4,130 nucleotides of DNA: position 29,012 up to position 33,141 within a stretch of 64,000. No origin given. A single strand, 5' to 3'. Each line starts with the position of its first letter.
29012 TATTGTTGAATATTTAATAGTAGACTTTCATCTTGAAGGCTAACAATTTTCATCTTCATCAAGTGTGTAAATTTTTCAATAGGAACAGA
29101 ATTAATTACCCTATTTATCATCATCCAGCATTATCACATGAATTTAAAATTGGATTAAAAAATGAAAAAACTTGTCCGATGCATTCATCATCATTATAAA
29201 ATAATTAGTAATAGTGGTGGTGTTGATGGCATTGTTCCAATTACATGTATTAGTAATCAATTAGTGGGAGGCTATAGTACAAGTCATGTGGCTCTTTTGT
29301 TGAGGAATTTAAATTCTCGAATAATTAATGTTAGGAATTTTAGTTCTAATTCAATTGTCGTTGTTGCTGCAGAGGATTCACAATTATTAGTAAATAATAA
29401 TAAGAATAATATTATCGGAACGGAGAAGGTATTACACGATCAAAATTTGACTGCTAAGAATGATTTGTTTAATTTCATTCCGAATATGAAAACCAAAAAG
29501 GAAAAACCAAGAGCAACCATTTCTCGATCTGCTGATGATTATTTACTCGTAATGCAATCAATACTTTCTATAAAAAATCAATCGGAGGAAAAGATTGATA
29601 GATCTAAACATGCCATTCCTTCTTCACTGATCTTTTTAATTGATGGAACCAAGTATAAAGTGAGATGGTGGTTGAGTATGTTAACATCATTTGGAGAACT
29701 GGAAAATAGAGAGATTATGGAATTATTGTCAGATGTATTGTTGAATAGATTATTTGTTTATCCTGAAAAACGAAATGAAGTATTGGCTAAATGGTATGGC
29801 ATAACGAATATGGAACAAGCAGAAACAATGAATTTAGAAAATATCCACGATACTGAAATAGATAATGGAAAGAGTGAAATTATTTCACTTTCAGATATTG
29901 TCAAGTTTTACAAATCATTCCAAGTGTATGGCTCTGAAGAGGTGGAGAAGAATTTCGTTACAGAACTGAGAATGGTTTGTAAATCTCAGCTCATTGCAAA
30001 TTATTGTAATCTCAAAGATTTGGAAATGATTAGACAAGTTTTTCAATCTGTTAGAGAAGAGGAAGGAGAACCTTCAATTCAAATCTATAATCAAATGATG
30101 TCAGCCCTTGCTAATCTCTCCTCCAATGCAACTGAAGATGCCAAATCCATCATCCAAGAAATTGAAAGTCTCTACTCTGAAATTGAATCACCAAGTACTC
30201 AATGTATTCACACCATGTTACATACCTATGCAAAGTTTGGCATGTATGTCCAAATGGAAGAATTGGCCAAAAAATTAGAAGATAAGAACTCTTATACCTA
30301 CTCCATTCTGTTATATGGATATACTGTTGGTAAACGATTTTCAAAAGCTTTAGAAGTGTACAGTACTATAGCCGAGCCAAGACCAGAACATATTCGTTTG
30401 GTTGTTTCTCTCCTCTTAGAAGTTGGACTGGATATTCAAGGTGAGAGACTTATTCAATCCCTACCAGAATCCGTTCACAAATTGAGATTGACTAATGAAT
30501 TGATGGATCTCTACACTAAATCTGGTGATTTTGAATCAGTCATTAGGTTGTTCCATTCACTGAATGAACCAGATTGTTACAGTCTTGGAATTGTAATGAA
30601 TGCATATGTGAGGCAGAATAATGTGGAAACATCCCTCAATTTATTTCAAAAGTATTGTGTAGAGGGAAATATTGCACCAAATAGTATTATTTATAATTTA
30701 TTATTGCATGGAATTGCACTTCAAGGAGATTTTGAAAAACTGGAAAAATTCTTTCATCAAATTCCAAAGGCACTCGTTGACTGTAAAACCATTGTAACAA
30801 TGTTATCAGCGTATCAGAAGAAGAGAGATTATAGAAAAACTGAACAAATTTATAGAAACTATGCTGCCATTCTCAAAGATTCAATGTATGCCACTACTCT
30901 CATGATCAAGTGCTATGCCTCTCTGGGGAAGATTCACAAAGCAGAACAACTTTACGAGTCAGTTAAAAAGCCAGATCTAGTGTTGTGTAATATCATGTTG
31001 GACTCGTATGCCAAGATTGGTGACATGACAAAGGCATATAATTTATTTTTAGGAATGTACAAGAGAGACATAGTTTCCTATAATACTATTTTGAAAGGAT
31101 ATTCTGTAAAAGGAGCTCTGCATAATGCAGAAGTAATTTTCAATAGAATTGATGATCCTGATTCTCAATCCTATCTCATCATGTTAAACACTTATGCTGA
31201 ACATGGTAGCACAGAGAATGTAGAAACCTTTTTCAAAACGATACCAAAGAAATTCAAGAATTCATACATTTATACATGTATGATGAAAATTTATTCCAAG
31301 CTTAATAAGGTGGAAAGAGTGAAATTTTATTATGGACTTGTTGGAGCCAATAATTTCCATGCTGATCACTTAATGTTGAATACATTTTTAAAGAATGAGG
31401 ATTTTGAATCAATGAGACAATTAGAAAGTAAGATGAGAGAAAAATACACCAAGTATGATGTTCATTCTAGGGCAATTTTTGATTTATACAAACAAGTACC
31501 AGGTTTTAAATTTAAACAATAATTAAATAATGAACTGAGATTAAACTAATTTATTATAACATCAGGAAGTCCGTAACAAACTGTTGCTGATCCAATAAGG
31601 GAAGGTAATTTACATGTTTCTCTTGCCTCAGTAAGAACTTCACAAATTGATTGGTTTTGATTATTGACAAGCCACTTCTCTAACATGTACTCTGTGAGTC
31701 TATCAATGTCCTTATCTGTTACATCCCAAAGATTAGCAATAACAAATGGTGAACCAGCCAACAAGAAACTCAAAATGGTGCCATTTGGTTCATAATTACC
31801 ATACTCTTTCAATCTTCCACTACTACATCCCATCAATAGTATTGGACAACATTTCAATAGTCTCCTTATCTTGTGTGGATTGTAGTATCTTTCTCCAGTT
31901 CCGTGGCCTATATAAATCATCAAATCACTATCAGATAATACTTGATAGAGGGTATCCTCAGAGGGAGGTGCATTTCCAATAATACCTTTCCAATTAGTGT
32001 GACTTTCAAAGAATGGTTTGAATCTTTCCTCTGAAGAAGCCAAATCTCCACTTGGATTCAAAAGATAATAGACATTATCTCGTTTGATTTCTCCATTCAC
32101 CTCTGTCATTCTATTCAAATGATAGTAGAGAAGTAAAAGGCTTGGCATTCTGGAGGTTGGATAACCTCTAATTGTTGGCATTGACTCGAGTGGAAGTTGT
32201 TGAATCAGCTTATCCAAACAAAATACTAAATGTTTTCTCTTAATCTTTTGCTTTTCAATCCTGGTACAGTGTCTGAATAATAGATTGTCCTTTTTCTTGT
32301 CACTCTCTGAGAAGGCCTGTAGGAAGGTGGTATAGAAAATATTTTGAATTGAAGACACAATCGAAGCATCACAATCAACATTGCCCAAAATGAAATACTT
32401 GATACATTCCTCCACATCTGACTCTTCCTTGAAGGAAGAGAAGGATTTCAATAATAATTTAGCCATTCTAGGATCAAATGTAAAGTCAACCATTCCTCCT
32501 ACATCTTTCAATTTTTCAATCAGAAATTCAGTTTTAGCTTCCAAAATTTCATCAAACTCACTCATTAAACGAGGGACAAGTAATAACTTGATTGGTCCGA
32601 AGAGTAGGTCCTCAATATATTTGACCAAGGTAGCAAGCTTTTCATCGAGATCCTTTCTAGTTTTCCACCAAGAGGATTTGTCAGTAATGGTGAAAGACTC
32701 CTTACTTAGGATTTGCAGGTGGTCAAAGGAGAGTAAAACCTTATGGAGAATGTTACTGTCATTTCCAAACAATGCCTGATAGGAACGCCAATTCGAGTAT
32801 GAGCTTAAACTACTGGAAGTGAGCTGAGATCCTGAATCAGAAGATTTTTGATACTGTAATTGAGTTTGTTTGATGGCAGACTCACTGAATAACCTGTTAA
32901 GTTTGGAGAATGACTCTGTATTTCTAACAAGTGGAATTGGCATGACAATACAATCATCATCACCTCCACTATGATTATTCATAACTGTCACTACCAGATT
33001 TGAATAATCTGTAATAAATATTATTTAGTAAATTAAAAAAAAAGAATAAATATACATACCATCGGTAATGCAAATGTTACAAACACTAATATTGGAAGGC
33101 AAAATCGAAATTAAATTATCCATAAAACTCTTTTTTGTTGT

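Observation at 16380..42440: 1.2-kb inverted repeat pair, each carrying a prokaryote-type F420-reductase-like gene, bracketing 23.6 kb of housekeeping genes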

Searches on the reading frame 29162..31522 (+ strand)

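Call 24: search_protein_families(library=pfam, proteins=[window:29162-31522:+], max_evalue=0.001)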
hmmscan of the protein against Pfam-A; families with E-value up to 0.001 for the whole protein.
window:29162-31522:+ (786 aa): 4 families
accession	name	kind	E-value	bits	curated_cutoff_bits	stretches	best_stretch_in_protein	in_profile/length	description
PF01535.26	PPR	-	8.5e-30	101.3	25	0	607-636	1-30/31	PPR repeat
PF13041.12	PPR_2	-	3.5e-29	101.1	30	2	635-679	1-49/50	PPR repeat family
PF12854.13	PPR_1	-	1.9e-12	47.1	23.8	0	633-662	3-32/34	PPR repeat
PF13812.12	PPR_3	-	5e-12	46.2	25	0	276-316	20-60/63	Pentatricopeptide repeat domain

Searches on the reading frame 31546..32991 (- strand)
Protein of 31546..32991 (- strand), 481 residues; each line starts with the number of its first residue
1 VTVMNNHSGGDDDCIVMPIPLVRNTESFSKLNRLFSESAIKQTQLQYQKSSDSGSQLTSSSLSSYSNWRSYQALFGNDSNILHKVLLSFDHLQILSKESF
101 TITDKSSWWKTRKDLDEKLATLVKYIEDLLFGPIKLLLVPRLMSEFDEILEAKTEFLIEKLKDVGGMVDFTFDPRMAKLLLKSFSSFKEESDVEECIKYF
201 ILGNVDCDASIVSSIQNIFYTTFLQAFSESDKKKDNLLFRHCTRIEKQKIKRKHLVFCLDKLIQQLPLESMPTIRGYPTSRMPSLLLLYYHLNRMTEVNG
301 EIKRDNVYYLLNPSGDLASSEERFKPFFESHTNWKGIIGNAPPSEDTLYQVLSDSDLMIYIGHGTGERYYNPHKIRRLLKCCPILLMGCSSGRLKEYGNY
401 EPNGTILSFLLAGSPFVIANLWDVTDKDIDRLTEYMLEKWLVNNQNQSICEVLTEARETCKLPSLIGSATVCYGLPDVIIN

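Call 24: search_protein_families(library=pfam, proteins=[window:31546-32991:-], max_evalue=0.001)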
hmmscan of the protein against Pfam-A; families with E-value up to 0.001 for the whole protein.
window:31546-32991:- (481 aa): 2 families
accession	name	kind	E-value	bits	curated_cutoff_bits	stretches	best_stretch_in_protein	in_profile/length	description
PF03568.22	Peptidase_C50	-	1.1e-82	278.7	27.8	1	97-429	61-395/395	Peptidase family C50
PF12770.12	CHAT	-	1.5e-06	28.3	24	1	385-460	194-266/289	CHAT domain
